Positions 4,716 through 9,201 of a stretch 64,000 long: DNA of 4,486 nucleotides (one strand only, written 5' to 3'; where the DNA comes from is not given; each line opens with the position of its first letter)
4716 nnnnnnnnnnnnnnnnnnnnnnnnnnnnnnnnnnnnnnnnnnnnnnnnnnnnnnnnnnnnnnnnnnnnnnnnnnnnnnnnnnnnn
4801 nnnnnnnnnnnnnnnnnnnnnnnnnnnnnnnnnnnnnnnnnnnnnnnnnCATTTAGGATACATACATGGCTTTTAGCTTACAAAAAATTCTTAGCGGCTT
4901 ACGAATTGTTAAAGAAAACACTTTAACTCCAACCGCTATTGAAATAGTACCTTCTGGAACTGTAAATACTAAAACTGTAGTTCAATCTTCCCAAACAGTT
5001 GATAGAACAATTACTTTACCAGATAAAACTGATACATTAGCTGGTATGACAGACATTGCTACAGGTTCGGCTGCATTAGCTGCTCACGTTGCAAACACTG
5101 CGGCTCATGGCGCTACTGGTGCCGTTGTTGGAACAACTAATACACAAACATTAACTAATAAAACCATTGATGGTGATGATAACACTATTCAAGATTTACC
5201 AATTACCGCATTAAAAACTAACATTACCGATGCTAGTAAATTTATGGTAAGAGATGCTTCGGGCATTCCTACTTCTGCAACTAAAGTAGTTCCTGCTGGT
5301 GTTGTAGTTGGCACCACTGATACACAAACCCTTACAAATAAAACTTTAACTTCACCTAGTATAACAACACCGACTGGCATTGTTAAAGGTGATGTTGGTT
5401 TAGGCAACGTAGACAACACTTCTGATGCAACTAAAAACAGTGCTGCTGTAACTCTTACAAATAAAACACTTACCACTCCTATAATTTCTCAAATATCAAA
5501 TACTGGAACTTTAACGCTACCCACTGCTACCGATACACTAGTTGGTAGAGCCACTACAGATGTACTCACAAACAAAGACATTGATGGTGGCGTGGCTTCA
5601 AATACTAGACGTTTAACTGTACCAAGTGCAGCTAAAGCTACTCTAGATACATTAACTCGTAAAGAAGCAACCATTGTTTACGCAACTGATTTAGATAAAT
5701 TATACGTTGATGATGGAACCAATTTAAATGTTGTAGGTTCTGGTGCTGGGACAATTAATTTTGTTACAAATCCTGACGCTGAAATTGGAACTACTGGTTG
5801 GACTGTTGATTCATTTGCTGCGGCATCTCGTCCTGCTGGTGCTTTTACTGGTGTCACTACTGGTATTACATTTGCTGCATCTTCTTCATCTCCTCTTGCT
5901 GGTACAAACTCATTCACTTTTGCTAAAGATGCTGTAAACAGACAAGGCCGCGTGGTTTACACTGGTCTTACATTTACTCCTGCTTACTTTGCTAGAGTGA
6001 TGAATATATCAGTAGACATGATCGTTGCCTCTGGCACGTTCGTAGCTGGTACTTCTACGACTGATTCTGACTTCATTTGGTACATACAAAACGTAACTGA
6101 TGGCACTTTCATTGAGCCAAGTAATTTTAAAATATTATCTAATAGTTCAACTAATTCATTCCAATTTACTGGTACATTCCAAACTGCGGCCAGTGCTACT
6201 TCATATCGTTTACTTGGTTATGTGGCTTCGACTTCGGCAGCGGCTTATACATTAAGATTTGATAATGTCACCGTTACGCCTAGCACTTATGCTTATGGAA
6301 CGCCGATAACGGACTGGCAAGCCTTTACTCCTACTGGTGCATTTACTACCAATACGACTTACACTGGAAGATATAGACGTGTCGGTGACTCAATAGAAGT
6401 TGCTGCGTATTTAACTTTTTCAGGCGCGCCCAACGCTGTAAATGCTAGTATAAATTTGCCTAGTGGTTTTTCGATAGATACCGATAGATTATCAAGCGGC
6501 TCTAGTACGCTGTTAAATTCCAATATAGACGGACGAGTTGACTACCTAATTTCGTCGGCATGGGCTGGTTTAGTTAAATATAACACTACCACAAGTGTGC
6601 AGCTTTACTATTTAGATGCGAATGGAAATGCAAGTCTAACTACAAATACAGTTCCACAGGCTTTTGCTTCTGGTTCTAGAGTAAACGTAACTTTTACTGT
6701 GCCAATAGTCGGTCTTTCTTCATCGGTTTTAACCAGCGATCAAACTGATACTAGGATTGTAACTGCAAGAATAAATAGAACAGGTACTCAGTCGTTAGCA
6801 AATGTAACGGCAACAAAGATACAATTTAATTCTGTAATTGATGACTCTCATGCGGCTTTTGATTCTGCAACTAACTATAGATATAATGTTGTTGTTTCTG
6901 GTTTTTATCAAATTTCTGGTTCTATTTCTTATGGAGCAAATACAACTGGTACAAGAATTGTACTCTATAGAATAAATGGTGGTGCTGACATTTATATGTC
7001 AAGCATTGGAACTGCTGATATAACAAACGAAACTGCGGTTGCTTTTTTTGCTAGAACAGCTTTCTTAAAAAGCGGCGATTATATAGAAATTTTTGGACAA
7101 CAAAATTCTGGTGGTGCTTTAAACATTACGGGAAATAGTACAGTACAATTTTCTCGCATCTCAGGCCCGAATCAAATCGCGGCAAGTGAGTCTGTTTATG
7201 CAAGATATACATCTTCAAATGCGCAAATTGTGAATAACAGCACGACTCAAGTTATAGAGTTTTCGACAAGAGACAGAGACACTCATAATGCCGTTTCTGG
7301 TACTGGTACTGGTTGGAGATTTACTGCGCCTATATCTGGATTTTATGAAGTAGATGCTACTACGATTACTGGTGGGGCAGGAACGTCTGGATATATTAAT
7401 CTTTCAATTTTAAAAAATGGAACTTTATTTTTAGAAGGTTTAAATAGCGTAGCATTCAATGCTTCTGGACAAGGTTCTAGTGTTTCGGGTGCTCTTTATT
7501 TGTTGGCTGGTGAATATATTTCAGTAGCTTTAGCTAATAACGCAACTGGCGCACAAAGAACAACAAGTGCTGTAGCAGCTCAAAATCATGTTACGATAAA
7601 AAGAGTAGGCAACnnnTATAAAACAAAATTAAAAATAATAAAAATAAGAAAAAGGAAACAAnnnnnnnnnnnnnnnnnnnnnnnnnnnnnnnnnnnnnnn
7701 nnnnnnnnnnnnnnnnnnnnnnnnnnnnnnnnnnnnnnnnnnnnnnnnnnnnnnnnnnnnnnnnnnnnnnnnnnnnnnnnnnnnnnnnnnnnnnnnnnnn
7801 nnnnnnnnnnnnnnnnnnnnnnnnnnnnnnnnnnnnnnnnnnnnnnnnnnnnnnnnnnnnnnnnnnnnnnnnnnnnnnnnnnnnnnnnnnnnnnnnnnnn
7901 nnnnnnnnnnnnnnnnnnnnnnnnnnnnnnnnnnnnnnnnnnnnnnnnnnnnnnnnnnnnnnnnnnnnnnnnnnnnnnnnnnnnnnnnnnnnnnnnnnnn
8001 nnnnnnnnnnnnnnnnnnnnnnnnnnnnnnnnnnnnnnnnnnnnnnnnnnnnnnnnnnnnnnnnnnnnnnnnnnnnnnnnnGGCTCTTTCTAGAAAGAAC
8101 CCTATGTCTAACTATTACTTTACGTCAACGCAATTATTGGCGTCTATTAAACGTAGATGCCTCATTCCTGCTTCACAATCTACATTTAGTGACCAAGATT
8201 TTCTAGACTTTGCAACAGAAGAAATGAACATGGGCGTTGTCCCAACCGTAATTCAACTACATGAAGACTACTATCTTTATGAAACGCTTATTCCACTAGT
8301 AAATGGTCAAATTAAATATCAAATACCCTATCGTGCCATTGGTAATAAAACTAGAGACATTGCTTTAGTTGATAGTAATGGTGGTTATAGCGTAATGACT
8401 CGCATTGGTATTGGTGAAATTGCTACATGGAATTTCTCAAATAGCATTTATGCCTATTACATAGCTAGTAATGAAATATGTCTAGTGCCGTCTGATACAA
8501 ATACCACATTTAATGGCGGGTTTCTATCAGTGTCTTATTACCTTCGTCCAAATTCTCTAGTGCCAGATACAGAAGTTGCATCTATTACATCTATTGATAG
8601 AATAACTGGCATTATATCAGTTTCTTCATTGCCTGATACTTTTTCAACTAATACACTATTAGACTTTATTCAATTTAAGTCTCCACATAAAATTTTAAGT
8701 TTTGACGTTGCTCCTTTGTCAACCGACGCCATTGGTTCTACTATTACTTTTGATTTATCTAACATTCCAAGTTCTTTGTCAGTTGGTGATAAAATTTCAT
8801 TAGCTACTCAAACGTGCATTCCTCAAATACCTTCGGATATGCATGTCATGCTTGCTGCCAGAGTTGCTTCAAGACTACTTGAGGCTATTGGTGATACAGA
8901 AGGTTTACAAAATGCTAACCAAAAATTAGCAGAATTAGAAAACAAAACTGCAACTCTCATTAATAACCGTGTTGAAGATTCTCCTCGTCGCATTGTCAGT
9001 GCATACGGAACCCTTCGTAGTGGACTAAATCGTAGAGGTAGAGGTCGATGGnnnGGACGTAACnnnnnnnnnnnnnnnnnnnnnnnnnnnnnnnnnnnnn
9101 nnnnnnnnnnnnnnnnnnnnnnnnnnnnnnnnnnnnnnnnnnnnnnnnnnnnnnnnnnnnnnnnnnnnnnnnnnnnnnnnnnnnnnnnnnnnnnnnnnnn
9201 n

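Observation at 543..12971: Four copies of a perfectly conserved 16-nt core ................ (two copies 26-nt near-identical) - a phage-specific promoter class ending in a T7-like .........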

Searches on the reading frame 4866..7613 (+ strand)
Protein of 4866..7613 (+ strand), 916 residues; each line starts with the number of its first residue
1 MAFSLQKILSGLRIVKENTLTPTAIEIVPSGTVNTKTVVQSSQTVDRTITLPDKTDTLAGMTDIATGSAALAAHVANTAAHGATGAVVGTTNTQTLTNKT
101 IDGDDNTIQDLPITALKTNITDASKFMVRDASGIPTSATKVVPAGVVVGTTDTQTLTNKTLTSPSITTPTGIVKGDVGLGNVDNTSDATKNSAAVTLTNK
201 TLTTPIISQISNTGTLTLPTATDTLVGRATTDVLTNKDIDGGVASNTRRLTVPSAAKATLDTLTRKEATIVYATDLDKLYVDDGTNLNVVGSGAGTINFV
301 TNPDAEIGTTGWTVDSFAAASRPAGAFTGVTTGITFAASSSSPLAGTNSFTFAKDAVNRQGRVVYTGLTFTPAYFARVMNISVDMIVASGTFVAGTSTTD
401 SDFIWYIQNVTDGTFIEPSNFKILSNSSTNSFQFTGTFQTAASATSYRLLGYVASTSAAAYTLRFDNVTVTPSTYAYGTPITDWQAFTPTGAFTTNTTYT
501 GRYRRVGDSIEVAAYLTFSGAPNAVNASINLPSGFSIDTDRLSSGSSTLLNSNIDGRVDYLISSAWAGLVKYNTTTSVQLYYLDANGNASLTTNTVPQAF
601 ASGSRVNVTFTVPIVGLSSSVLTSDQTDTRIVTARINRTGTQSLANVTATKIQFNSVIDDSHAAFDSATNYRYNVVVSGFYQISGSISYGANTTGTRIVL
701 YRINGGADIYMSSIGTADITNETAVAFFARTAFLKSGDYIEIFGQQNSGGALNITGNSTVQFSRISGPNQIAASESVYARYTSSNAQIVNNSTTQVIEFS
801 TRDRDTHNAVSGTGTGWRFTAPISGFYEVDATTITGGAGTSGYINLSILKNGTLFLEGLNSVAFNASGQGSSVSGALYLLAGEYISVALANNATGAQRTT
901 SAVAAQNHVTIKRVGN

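Call 14: search_protein_families(library=phrogs, proteins=[window:4866-7613:+], max_evalue=0.001)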
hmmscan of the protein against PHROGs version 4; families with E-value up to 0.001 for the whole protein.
window:4866-7613:+ (916 aa): 0 families

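Call 16: search_protein_families(library=pfam, proteins=[window:4866-7613:+], max_evalue=0.01)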
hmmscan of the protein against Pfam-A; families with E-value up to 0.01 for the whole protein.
window:4866-7613:+ (916 aa): 0 families

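Call 80: search_solved_structures(query=window:4866-7613:+, max_evalue=1)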
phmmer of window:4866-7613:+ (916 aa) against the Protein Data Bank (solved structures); distinct sequences matched with E-value up to 1: 3.
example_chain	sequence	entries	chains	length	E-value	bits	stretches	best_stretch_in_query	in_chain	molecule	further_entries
7mfn_BBB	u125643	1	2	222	0.12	13.9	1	303-393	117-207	N-acetylmannosamine-6-phosphate 2-epimerase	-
6vva_A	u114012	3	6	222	0.16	13.5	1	303-393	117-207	N-acetylmannosamine-6-phosphate 2-epimerase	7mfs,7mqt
1y0e_A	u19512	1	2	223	0.16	13.4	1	303-393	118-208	Putative N-acetylmannosamine-6-phosphate 2-epimerase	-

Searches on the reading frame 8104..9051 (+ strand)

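Call 14: search_protein_families(library=phrogs, proteins=[window:8104-9051:+], max_evalue=0.001)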
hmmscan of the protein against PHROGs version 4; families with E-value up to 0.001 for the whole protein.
window:8104-9051:+ (316 aa): 0 families

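Call 16: search_protein_families(library=pfam, proteins=[window:8104-9051:+], max_evalue=0.01)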
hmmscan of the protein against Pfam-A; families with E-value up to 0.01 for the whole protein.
window:8104-9051:+ (316 aa): 1 family
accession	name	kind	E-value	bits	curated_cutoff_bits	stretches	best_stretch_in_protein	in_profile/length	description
PF24175.2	SU10_adaptor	-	7e-09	36.8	27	1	9-159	4-134/194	SU10 adaptor protein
